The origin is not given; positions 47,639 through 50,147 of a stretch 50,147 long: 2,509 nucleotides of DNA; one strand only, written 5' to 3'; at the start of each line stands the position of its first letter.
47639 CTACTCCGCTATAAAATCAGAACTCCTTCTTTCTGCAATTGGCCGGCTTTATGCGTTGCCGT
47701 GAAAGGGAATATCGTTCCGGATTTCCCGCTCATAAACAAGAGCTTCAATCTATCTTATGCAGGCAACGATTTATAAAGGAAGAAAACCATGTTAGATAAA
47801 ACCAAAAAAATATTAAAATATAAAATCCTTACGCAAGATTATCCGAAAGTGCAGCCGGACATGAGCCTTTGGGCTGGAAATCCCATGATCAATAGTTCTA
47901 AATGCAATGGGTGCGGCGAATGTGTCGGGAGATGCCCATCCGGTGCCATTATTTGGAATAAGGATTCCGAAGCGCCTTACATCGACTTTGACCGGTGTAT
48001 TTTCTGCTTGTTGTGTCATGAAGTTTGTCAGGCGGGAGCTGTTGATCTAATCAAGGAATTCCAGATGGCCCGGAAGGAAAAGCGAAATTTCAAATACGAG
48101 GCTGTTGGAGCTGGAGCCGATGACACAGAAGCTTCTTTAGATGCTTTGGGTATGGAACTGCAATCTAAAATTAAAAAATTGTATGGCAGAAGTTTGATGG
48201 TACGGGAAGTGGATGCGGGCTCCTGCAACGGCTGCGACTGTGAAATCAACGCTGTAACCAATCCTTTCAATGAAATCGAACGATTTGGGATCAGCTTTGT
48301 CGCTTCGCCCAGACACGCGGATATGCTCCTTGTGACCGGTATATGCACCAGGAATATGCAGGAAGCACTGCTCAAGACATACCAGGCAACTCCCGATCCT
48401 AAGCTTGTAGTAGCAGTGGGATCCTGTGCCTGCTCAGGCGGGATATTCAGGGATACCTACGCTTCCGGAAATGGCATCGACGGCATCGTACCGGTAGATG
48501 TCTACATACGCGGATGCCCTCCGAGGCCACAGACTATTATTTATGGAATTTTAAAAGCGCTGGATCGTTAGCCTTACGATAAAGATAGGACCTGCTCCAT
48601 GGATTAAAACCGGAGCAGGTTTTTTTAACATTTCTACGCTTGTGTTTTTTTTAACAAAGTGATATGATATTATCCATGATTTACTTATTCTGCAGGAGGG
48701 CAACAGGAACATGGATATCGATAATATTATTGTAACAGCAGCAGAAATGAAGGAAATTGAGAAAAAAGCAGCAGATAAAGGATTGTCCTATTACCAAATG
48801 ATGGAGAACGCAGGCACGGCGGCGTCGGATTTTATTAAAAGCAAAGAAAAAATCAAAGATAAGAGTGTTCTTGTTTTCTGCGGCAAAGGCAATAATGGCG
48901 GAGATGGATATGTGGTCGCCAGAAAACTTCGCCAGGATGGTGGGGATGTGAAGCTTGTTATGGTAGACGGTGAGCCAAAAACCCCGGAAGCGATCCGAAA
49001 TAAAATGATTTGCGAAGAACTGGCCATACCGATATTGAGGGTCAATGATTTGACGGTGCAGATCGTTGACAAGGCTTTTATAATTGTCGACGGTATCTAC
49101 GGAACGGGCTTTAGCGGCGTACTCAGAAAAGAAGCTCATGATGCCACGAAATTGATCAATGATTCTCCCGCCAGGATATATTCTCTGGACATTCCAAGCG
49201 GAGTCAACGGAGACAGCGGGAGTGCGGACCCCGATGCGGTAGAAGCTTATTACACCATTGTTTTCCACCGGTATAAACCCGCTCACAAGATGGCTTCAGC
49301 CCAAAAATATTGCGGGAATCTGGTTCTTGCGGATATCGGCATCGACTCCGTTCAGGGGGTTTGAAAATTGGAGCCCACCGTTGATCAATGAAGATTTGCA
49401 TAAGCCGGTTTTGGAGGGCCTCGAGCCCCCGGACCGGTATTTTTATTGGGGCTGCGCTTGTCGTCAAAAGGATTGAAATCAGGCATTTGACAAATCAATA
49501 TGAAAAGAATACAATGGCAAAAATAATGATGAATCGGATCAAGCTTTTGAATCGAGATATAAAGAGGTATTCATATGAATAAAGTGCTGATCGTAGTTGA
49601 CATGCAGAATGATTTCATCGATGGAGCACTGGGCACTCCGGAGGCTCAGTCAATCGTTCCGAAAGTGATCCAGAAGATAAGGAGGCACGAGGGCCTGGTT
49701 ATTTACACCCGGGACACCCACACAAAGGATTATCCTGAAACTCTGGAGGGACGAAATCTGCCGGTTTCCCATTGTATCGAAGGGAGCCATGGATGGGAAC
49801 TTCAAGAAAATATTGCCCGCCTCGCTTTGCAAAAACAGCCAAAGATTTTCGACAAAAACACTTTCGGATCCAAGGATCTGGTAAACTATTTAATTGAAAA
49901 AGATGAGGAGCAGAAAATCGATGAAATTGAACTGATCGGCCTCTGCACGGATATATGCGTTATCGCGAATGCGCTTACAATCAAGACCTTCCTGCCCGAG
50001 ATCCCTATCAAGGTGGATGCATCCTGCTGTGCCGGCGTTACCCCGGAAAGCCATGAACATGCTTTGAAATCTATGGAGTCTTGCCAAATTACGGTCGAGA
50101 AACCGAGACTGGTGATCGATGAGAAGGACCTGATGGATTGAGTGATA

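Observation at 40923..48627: Self-contained six-gene Hyf/Ech-like membrane complex that cannot be a [NiFe] hydrogenase (Ehr-type complex, function unknown)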

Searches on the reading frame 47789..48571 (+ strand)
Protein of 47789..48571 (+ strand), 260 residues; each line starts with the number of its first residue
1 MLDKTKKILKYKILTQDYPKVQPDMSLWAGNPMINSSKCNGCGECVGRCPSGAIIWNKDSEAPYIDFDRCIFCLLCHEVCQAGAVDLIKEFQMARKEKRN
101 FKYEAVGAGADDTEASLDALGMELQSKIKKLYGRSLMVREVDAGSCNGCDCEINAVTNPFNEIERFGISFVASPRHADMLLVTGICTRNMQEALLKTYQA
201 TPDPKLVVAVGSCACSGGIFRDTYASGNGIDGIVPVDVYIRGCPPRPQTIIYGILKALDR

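Call 3: search_protein_families(library=pfam, proteins=[window:47789-48571:+], max_evalue=0.01)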
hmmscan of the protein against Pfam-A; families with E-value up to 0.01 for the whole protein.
window:47789-48571:+ (260 aa): 11 families
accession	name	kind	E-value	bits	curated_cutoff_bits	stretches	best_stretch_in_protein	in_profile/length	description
PF01058.29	Oxidored_q6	-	4.5e-33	114.2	27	1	146-256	1-127/128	NADH ubiquinone oxidoreductase, 20 Kd subunit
PF00037.32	Fer4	-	2.8e-12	46.3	21.1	2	33-54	2-23/24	4Fe-4S binding domain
PF12838.12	Fer4_7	-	3.2e-10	40.7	27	2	38-84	1-52/52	4Fe-4S dicluster domain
PF13237.11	Fer4_10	-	3.9e-08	33.6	25.5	1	33-80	3-52/53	4Fe-4S dicluster domain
PF14697.11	Fer4_21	-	1.2e-07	32.1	35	2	33-81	2-52/59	4Fe-4S dicluster domain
PF13187.11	Fer4_9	-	1.3e-07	31.9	27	1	38-84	1-51/52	4Fe-4S dicluster domain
PF12797.12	Fer4_2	-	1.4e-07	31.5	24.5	1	31-51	2-22/22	4Fe-4S binding domain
PF12837.12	Fer4_6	-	1.9e-06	28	25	1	34-54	4-24/24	4Fe-4S binding domain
PF13183.11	Fer4_8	-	2.3e-05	25.3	27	0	37-52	52-67/68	4Fe-4S dicluster domain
PF25160.1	LdpA_Fe-S-bd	-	0.0014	18.8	27.6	1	34-54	23-43/49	LdpA Fe-S cluster-binding domain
PF13484.11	Fer4_16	-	0.0018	19.5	30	0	38-57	1-20/66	4Fe-4S double cluster binding domain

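Call 4: search_protein_families(library=ncbifam, proteins=[window:47789-48571:+], max_evalue=0.01)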
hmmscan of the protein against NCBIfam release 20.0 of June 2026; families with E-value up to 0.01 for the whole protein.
window:47789-48571:+ (260 aa): 94 families (the best 25 are shown)
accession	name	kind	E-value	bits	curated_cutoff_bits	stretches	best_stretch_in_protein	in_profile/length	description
NF005012.1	PRK06411.1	subfamily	8.6e-38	129.5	116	1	147-256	44-153/166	NADH-quinone oxidoreductase subunit NuoB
TIGR01957.1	nuoB_fam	subfamily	9.6e-34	116.4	142.7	1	146-256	26-137/145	NADH-quinone oxidoreductase subunit B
NF011391.0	PRK14816.1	equivalog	2.2e-32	112.2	283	1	133-256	49-172/196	NADH-quinone oxidoreductase subunit B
NF011395.0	PRK14820.1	equivalog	6.6e-31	107.5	263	1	143-256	41-152/180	NADH-quinone oxidoreductase subunit B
NF011394.0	PRK14819.1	equivalog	2.2e-30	106.1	312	1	127-255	20-150/264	NADH-quinone oxidoreductase subunit B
NF011390.0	PRK14815.1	equivalog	4e-29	101.2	281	1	148-256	44-152/183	NADH dehydrogenase subunit B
NF011393.0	PRK14818.1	equivalog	5.6e-29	100.9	255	1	148-256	42-150/173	NADH dehydrogenase subunit B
NF011388.0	PRK14813.1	equivalog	9.5e-27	94.1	294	1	148-257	39-149/189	NADH dehydrogenase subunit B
NF011392.0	PRK14817.1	equivalog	5.4e-26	91.4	271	1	148-255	47-154/182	NADH-quinone oxidoreductase subunit B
NF011389.0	PRK14814.1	equivalog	8.1e-26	90.9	285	1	144-256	42-152/186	NADH dehydrogenase subunit B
NF009808.0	PRK13292.1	equivalog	2.4e-25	88.6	1156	1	149-255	37-143/791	NADH-quinone oxidoreductase subunit B/C/D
NF009053.0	PRK12387.1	subfamily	8.2e-18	64.8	204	1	1-105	1-110/180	formate hydrogenlyase complex iron-sulfur subunit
NF006221.0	PRK08348.1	subfamily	1.3e-12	47.5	124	1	14-101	19-108/136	NADH-plastoquinone oxidoreductase subunit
TIGR01971.1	NuoI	subfamily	1.8e-12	46.9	113.05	2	58-104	71-117/121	NADH-quinone oxidoreductase, chain I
NF006076.0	PRK08222.1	equivalog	7.9e-12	45.3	270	1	1-101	1-106/181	hydrogenase 4 subunit H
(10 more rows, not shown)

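Call 20: search_solved_structures(query=window:47789-48571:+, max_evalue=0.001, show_alignments=4)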
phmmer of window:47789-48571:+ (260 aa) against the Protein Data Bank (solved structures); distinct sequences matched with E-value up to 0.001: 90 (the best 60 are shown).
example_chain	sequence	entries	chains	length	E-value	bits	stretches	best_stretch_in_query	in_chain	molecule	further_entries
7z0s_G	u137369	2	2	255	1.4e-40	142.6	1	124-258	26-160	Formate hydrogenlyase subunit 7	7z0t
6cfw_J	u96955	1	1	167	9.9e-40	139.8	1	127-259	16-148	Probable membrane-bound hydrogenase subunit mbhJ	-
5xtb_C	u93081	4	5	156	1.2e-27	100.2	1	149-256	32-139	NADH dehydrogenase [ubiquinone] iron-sulfur protein 7, mitochondrial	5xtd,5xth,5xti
9ti4_E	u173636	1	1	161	1.3e-27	100.1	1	149-256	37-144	NADH dehydrogenase [ubiquinone] iron-sulfur protein 7, mitochondrial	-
5lc5_B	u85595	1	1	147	1.4e-27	100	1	149-256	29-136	NADH dehydrogenase [ubiquinone] iron-sulfur protein 7, mitochondrial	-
7zeb_6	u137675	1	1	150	1.5e-27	99.9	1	149-256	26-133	NADH dehydrogenase [ubiquinone] iron-sulfur protein 7, mitochondrial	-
6g2j_B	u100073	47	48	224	1.5e-27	99.9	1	149-256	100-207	NADH dehydrogenase [ubiquinone] iron-sulfur protein 7, mitochondrial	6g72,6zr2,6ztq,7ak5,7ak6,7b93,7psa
9w2u_B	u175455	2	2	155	1.6e-27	99.8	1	149-256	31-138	NADH dehydrogenase [ubiquinone] iron-sulfur protein 7, mitochondrial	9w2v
7zd6_6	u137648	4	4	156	1.6e-27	99.8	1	149-256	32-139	NADH dehydrogenase [ubiquinone] iron-sulfur protein 7, mitochondrial | Complex I-20kD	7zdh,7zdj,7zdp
7v2c_C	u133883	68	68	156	1.6e-27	99.8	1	149-256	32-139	NADH dehydrogenase [ubiquinone] iron-sulfur protein 7,mitochondrial | NADH dehydrogenase [ubiquinone] iron-sulfur protein 7, mitochondrial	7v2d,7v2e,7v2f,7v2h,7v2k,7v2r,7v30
2fug_6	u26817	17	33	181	1.8e-27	99.7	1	132-256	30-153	NADH-quinone oxidoreductase chain 6 | NADH-QUINONE OXIDOREDUCTASE SUBUNIT 6 | NADH-quinone oxidoreductase subunit B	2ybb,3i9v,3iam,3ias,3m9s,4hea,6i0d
5ldw_B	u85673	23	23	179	2.3e-27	99.3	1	149-256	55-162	NADH dehydrogenase [ubiquinone] iron-sulfur protein 7, mitochondrial | Mitochondrial complex I, PSST subunit | NADH:ubiquinone oxidoreductase core subunit S7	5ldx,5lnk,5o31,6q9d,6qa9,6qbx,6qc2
9cwt_C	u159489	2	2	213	2.6e-27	99.1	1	149-256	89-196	NADH dehydrogenase [ubiquinone] iron-sulfur protein 7, mitochondrial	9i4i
7vxu_C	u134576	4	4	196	2.8e-27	99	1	149-256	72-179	Complex I-20kD | NADH dehydrogenase [ubiquinone] iron-sulfur protein 7, mitochondrial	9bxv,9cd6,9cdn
7qsd_B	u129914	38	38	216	3.7e-27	98.6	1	149-256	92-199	NADH dehydrogenase [ubiquinone] iron-sulfur protein 7, mitochondrial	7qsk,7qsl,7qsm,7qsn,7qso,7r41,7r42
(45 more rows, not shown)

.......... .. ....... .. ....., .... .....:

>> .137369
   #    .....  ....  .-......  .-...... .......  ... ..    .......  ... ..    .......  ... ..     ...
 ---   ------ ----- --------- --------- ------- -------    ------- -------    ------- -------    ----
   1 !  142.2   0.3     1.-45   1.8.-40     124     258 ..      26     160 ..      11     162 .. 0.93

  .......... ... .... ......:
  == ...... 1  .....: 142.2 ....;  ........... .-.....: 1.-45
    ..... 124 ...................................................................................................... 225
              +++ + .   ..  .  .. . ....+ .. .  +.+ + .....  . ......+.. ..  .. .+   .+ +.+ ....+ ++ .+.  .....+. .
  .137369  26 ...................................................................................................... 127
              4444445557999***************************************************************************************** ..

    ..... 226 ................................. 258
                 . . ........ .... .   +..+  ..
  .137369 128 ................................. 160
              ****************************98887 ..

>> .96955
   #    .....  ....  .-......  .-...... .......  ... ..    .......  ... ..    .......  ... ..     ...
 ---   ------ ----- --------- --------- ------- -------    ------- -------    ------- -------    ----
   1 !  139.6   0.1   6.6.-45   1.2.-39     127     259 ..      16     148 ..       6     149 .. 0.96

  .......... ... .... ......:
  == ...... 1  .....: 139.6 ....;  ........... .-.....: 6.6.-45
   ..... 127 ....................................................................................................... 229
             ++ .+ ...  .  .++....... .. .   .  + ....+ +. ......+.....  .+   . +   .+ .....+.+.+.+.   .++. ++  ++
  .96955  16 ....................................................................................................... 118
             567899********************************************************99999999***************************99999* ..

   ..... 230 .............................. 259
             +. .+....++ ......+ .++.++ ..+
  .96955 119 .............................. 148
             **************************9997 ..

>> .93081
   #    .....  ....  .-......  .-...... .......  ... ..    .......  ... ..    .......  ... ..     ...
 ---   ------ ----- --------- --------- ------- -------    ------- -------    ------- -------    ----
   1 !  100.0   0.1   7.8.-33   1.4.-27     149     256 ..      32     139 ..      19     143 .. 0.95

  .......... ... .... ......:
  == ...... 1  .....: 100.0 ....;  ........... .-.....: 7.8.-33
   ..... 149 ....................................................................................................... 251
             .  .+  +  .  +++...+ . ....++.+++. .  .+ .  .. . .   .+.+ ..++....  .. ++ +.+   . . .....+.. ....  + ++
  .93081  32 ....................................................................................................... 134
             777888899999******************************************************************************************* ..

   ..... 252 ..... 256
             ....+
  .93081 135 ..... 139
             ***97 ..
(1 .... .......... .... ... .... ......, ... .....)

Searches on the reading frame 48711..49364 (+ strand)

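Call 8: search_protein_families(library=pfam, proteins=[window:48711-49364:+], max_evalue=0.00001)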
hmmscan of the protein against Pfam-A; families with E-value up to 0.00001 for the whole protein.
window:48711-49364:+ (217 aa): 1 family
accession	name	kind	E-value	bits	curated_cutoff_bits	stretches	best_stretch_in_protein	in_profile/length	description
PF03853.21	YjeF_N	-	4.5e-42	144.3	24.9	1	29-190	3-168/169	YjeF-related protein N-terminus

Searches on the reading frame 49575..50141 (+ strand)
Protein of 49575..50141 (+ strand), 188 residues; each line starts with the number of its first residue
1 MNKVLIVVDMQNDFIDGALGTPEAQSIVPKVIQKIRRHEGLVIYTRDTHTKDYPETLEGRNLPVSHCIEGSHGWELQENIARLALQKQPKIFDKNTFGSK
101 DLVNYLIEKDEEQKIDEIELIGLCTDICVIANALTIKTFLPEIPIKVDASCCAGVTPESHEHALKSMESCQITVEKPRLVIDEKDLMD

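Call 8: search_protein_families(library=pfam, proteins=[window:49575-50141:+], max_evalue=0.00001)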
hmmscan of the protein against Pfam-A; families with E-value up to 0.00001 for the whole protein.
window:49575-50141:+ (188 aa): 1 family
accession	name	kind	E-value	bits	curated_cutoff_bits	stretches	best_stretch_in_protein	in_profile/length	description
PF00857.26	Isochorismatase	-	3.8e-25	89.4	27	1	4-173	2-169/175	Isochorismatase domain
